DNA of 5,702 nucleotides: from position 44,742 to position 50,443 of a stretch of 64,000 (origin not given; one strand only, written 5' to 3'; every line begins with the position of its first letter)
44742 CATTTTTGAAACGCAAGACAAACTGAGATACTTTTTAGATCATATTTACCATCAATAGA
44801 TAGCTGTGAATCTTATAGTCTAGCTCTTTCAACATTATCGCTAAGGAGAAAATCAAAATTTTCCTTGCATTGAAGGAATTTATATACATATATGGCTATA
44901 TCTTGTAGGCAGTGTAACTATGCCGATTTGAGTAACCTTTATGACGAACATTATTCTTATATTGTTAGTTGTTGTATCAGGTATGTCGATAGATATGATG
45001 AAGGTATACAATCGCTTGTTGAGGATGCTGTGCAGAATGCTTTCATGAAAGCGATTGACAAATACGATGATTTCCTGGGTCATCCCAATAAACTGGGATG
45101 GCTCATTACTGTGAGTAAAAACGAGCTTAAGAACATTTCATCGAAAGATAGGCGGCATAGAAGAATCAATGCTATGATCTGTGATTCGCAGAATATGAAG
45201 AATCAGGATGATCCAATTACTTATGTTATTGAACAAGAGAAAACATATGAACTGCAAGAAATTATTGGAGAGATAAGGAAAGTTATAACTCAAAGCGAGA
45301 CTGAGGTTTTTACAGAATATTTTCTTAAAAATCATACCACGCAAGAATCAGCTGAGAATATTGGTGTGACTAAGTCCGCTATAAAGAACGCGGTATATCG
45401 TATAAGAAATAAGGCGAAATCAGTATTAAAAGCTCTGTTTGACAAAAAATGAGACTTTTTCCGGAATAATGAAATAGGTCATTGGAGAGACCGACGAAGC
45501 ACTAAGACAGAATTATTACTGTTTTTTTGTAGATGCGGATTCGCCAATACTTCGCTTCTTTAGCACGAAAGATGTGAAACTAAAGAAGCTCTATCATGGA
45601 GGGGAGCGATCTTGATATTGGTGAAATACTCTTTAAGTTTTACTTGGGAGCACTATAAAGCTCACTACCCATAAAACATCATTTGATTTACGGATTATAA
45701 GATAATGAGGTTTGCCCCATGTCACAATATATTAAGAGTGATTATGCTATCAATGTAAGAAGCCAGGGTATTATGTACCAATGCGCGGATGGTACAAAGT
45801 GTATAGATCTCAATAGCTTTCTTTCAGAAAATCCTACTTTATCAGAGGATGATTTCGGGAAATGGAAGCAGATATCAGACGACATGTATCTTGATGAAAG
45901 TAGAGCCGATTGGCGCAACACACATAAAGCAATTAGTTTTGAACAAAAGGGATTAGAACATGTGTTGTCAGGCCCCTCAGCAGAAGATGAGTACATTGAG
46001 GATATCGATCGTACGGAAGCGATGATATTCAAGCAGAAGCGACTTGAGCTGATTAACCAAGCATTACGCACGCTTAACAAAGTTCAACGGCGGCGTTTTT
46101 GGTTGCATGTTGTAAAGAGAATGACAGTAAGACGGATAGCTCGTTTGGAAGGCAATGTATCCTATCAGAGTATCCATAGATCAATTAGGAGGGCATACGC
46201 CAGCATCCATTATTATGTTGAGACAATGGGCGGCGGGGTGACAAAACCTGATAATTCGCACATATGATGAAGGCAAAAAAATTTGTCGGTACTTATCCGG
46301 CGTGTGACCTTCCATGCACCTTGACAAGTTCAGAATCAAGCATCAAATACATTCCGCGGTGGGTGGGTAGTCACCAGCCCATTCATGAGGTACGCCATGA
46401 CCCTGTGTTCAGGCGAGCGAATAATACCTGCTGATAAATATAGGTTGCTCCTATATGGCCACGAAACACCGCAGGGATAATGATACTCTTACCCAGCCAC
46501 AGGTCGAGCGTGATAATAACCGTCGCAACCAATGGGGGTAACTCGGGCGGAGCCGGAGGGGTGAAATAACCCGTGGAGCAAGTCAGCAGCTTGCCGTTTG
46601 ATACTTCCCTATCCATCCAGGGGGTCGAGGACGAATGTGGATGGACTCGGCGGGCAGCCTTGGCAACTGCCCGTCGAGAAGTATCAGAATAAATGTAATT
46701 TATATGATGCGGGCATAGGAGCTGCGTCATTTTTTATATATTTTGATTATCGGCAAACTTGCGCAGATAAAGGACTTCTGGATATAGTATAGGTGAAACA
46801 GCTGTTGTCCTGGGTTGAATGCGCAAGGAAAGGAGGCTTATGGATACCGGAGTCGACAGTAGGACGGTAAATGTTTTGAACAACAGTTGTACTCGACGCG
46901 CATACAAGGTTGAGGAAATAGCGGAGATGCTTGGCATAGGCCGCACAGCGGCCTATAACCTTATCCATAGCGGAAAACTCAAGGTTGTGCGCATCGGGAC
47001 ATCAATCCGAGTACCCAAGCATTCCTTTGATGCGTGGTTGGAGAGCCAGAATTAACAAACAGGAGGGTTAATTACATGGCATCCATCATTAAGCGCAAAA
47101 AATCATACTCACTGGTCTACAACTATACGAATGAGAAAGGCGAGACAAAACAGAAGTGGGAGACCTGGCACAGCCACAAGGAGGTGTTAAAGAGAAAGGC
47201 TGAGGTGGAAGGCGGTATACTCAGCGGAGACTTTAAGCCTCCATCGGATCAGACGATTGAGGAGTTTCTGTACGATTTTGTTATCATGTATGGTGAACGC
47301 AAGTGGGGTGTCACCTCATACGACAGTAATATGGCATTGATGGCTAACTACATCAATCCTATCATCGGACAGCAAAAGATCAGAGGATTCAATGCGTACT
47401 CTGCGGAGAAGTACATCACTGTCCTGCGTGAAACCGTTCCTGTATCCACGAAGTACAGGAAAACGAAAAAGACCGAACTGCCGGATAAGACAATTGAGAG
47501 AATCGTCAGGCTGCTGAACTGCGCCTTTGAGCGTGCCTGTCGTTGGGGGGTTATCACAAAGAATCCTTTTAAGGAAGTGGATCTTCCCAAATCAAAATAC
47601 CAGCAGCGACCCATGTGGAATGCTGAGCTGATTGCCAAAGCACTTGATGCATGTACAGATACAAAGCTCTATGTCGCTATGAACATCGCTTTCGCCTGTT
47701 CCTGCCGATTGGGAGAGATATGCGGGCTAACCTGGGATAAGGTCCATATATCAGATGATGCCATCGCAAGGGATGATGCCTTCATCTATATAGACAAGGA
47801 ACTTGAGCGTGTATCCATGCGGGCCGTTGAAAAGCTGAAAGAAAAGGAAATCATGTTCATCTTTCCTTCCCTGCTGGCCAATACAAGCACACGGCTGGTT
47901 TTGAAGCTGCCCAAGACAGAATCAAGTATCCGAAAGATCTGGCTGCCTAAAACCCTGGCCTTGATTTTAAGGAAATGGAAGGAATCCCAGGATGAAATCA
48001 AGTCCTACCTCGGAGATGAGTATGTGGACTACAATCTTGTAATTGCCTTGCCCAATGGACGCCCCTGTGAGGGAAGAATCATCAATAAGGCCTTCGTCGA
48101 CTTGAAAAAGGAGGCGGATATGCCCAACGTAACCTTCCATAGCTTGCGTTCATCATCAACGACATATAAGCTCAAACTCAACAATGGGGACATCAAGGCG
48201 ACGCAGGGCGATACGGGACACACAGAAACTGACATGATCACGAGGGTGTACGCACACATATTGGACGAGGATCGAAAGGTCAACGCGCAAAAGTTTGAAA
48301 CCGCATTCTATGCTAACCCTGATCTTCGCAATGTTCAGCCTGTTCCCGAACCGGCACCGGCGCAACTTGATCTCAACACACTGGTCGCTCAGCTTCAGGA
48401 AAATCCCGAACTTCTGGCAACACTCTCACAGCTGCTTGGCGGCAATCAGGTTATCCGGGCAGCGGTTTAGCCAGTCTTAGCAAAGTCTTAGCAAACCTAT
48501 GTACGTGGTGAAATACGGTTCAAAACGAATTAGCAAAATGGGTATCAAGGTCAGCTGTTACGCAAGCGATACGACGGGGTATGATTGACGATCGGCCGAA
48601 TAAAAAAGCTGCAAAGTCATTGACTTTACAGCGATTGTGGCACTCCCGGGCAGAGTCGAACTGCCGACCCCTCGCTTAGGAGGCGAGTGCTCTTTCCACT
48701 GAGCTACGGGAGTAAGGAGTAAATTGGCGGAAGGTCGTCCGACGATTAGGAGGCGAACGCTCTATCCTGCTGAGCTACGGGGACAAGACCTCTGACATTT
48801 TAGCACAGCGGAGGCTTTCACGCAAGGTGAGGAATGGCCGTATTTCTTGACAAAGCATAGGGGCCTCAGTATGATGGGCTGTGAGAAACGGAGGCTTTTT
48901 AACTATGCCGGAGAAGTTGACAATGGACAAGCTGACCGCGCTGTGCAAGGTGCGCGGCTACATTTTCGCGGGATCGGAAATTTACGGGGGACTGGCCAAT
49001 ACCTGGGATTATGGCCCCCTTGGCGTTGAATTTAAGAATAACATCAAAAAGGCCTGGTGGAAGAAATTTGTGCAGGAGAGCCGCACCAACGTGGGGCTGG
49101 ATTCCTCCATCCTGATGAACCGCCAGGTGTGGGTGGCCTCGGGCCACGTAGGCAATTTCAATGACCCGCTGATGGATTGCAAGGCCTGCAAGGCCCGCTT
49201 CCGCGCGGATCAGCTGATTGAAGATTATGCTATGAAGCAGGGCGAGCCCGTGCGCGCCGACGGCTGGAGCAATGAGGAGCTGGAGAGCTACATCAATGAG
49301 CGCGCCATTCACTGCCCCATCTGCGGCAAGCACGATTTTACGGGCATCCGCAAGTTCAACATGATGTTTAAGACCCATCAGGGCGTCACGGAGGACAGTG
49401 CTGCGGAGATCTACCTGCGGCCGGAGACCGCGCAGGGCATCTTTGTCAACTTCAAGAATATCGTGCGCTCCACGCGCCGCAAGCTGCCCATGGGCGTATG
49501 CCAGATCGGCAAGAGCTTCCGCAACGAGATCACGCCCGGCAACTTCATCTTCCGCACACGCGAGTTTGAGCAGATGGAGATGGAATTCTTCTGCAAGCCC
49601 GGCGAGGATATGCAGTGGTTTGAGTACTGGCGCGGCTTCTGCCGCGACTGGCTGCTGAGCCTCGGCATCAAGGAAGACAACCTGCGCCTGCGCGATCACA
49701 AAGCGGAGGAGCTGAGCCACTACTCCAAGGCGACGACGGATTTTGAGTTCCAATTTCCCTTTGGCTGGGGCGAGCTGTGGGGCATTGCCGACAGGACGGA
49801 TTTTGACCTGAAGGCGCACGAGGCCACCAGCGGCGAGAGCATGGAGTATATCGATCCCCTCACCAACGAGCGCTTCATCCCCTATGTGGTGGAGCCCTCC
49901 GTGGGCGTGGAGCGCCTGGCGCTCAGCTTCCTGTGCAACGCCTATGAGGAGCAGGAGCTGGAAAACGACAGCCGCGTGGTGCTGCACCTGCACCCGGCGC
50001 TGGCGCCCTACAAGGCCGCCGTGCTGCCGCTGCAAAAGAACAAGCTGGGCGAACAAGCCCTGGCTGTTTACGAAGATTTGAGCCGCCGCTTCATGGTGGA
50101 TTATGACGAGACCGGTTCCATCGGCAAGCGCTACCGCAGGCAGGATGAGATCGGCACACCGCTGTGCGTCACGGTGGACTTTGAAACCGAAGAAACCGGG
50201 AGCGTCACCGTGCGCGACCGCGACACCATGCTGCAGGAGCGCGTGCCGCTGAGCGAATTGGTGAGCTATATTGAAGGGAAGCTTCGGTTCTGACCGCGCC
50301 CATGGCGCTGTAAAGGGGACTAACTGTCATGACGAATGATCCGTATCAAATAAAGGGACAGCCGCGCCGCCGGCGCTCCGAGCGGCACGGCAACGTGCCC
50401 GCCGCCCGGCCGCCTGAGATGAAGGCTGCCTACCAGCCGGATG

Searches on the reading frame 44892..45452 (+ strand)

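Call 6: search_protein_families(library=pfam, proteins=[window:44892-45452:+], max_evalue=0.01)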
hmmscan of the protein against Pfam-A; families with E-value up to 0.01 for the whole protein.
window:44892-45452:+ (186 aa): 5 families
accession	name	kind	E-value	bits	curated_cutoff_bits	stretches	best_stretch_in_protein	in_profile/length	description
PF04542.20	Sigma70_r2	-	7.1e-06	26.2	24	1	16-86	1-68/71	Sigma-70 region 2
PF04297.20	UPF0122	-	0.00081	20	22.7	1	116-173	2-59/101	Putative helix-turn-helix protein, YlxM / p13 like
PF08281.18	Sigma70_r4_2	-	0.0012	18.8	25.7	1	138-174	17-53/54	Sigma-70, region 4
PF07638.17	Sigma70_ECF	-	0.0036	17.7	21.1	1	47-177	53-181/185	ECF sigma factor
PF04545.22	Sigma70_r4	-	0.0088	16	24.1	0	133-167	6-40/50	Sigma-70, region 4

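Call 72: search_protein_families(library=ncbifam, proteins=[window:44892-45452:+], max_evalue=0.01)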
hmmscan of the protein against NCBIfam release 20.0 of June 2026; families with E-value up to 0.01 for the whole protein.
window:44892-45452:+ (186 aa): 47 families (the best 25 are shown)
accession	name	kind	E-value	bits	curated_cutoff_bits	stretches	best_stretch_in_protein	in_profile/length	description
TIGR02937.1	sigma70-ECF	superfamily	1.7e-18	66.8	42.9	1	13-177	3-163/165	sigma-70 family RNA polymerase sigma factor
TIGR02952.1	Sig70_famx2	equivalog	1.4e-12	47.8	206.45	1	12-175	12-166/170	ECF subfamily RNA polymerase sigma factor, BldN family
TIGR02985.1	Sig70_bacteroi1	subfamily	3.8e-12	46.7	126.4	1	14-170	4-153/162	RNA polymerase sigma-70 factor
TIGR02989.1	Sig-70_gvs1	subfamily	2.3e-11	43.8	124.55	1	43-174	28-153/158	RNA polymerase sigma-70 factor, Rhodopirellula/Verrucomicrobium family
NF007216.0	PRK09638.1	equivalog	2.2e-09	37.3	194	1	6-172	13-171/180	RNA polymerase sigma factor SigY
TIGR02959.1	SigZ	equivalog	6.6e-09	35.8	168.65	1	40-180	19-149/170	RNA polymerase sigma factor SigZ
NF007220.0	PRK09639.1-5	equivalog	8.4e-09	35.4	260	1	16-177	8-162/181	RNA polymerase sigma factor SigX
TIGR02950.1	SigM_subfam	subfamily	8.5e-09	35.4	147.95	1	19-179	4-158/159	RNA polymerase sigma factor, SigM family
NF007227.0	PRK09645.1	subfamily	4e-08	33.3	202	1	10-169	12-160/177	sigma-70 family RNA polymerase sigma factor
NF007226.0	PRK09644.1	equivalog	9.6e-08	32.3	199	1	40-180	25-158/166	RNA polymerase sigma factor SigM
NF006930.0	PRK09415.1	subfamily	1.7e-07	31.2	198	1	40-180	40-176/179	RNA polymerase factor sigma C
NF008888.0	PRK11922.1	equivalog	1.7e-07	31.1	204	1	43-180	57-197/231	RNA polymerase sigma factor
NF058625.1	sigma_PG0214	equivalog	3.2e-07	30.2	130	1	43-180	31-162/170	GFO_1088 family ECF-type sigma factor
NF009199.0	PRK12547.1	subfamily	3.2e-07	30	219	1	43-180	33-161/184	RNA polymerase sigma factor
TIGR02943.1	Sig70_famx1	hypoth_equivalog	4e-07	30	162.2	1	41-178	27-178/188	RNA polymerase sigma-70 factor, TIGR02943 family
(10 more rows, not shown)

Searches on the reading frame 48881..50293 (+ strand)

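Call 78: search_protein_families(library=pfam, proteins=[window:48881-50293:+], max_evalue=0.0001)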
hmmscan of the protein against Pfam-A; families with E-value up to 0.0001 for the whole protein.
window:48881-50293:+ (470 aa): 2 families
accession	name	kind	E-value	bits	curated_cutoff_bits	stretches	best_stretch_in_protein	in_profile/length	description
PF03129.25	HGTP_anticodon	-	2.5e-22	79.3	21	1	378-465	1-92/94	Anticodon binding domain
PF00587.30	tRNA-synt_2b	-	1.2e-12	48.7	29.3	1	171-295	5-126/179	tRNA synthetase class II core domain (G, H, P, S and T)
